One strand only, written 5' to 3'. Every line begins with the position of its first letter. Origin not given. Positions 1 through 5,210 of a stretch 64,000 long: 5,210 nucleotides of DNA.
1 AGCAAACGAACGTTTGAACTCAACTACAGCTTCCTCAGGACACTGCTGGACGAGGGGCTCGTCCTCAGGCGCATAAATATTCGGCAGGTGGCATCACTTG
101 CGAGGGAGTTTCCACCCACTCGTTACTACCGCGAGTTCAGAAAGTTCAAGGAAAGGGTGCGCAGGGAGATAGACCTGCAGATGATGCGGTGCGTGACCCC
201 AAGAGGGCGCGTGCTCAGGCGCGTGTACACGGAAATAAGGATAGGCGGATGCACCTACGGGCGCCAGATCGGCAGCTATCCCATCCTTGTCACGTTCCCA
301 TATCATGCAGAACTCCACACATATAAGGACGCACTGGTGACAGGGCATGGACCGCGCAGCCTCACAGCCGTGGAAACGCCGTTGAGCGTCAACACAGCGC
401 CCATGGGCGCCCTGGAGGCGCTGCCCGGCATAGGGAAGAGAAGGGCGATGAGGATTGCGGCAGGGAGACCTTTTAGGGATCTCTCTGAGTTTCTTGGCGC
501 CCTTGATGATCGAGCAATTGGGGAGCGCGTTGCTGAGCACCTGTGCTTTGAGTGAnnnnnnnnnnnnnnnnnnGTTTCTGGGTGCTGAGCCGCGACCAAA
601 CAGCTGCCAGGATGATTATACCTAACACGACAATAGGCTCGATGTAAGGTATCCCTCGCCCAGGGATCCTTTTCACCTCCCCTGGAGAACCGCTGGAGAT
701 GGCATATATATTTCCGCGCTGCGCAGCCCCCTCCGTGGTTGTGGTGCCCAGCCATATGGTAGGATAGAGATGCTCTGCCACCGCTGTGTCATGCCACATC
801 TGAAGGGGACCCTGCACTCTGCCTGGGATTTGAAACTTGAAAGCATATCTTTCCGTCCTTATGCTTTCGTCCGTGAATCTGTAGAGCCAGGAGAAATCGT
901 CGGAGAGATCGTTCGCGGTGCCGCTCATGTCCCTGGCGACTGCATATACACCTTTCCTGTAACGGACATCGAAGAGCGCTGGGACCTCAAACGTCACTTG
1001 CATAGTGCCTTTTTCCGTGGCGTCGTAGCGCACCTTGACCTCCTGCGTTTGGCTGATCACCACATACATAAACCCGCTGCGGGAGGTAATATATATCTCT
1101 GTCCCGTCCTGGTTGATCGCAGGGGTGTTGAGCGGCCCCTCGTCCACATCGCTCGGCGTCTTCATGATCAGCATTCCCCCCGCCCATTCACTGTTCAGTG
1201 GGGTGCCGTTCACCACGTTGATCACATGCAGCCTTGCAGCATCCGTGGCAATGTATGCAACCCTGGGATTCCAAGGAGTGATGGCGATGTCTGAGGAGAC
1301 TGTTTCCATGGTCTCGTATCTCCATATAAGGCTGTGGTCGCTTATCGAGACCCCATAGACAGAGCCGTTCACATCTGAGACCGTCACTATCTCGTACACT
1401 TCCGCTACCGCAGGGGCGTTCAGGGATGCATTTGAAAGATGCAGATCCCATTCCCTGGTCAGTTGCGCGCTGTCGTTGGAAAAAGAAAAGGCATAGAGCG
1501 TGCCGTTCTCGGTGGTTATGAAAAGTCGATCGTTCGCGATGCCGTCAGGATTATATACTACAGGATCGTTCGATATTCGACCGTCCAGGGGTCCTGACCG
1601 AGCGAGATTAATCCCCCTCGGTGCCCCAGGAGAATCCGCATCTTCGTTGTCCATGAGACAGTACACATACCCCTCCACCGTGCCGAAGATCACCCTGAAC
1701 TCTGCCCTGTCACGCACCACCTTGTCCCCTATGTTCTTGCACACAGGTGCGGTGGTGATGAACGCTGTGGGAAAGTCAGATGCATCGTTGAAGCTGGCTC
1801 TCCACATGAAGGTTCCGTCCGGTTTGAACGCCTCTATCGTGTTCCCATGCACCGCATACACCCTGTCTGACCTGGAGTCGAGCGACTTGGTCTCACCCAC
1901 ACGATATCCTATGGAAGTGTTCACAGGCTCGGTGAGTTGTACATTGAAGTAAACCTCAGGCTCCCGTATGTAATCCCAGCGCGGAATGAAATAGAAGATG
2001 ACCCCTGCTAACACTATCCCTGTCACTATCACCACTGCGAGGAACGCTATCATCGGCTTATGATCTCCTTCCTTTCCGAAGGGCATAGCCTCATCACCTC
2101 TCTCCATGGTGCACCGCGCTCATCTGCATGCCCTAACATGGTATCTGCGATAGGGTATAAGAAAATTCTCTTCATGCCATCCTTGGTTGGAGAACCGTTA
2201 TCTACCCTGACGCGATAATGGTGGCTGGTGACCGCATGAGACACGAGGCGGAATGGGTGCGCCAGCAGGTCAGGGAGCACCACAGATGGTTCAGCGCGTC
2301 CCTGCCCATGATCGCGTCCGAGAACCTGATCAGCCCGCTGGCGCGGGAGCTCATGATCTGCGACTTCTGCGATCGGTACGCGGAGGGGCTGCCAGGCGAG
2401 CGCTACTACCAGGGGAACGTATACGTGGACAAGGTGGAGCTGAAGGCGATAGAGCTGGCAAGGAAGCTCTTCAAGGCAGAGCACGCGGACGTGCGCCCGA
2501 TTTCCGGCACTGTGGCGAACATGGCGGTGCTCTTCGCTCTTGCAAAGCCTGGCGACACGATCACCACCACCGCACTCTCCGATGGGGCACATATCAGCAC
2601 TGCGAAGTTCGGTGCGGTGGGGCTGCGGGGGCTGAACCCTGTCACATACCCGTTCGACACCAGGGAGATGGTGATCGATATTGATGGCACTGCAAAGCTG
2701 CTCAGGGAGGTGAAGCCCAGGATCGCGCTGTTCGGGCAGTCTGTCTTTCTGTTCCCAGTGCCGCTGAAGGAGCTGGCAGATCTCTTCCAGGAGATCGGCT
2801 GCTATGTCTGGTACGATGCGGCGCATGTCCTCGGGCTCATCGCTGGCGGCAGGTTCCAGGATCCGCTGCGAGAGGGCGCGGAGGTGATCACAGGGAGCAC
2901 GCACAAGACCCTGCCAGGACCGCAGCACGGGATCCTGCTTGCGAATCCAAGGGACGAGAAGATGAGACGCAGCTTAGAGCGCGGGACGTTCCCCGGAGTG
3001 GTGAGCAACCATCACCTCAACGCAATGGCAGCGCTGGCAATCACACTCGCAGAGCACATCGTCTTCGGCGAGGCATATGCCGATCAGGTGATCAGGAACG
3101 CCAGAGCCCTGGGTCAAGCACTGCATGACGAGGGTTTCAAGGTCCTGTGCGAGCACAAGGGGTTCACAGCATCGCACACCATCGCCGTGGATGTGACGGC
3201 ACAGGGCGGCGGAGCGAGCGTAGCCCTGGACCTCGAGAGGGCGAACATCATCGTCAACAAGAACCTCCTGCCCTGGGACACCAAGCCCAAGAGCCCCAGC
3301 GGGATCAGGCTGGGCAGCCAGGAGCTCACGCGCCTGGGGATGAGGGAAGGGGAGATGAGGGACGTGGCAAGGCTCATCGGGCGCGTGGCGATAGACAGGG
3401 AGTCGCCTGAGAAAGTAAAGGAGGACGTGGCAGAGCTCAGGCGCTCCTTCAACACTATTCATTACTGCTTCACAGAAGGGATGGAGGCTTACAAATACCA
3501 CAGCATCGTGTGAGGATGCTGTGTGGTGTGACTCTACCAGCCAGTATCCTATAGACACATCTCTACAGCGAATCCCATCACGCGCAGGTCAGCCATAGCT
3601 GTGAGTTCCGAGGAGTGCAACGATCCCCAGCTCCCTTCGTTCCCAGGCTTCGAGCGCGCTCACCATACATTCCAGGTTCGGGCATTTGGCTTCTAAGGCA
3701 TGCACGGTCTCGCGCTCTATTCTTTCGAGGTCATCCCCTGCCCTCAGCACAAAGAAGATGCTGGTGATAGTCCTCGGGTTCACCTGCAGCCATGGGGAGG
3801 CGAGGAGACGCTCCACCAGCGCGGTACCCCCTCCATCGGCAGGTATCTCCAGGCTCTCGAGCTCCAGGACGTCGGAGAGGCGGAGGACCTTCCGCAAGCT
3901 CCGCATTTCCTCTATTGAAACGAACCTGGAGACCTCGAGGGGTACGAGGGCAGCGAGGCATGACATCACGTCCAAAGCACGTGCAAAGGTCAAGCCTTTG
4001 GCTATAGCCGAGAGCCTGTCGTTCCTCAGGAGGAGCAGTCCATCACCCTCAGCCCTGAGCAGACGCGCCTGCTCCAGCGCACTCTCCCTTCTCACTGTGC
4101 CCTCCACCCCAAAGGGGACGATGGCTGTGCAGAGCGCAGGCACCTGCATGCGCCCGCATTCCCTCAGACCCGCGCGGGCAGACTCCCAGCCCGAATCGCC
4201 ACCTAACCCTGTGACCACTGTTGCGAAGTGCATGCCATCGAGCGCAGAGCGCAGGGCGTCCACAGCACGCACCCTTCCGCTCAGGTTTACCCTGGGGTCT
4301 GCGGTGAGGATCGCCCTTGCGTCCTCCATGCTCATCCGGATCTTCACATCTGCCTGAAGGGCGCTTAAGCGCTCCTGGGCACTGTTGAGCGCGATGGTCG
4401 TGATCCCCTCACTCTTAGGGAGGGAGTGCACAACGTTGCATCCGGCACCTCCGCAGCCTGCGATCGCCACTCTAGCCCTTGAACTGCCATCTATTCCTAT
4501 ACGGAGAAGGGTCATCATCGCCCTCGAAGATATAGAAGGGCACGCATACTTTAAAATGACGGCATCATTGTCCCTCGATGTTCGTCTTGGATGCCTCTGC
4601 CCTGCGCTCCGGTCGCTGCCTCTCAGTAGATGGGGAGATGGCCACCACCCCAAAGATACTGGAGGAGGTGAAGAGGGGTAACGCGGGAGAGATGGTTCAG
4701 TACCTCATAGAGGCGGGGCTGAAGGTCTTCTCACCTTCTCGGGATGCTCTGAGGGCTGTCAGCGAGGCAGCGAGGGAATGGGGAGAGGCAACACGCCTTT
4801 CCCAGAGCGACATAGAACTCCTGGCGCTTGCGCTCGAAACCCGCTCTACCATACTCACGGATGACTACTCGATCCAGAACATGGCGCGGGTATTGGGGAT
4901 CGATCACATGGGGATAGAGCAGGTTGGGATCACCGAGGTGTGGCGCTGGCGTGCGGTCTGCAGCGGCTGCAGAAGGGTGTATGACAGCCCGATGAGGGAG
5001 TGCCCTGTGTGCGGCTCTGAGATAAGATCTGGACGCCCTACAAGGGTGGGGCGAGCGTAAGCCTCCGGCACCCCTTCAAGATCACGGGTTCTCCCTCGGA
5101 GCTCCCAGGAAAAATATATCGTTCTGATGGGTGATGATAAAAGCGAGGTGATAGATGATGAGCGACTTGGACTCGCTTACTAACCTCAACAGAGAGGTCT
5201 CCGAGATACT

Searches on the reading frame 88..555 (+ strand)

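Call 47: search_protein_families(library=pfam, proteins=[window:88-555:+], max_evalue=0.01)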
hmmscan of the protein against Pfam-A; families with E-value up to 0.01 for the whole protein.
window:88-555:+ (155 aa): 3 families
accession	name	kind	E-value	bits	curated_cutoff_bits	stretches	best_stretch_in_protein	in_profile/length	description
PF12836.13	HHH_3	-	0.00042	20.8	27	1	99-136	6-47/65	Helix-hairpin-helix motif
PF14579.12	HHH_6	-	0.0051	17.4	25.6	0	108-153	26-75/90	Helix-hairpin-helix motif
PF21176.3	RecR_HhH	-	0.0058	16.9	27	0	108-124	7-23/45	RecR, helix-hairpin-helix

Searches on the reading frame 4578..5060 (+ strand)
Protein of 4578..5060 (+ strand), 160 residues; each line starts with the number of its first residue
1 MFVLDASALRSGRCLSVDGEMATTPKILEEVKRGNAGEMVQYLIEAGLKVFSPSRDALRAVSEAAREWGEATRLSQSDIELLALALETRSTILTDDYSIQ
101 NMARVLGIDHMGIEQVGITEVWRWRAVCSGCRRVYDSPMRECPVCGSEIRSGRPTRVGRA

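Call 47: search_protein_families(library=pfam, proteins=[window:4578-5060:+], max_evalue=0.01)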
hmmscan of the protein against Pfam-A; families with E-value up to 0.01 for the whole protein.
window:4578-5060:+ (160 aa): 2 families
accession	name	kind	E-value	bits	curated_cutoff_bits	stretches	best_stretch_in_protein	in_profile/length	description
PF17146.10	PIN_6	-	4.2e-15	56.4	27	1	3-87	2-86/87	PIN domain of ribonuclease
PF08745.17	PIN_5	-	0.00025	21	27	1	75-111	155-191/205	PINc domain ribonuclease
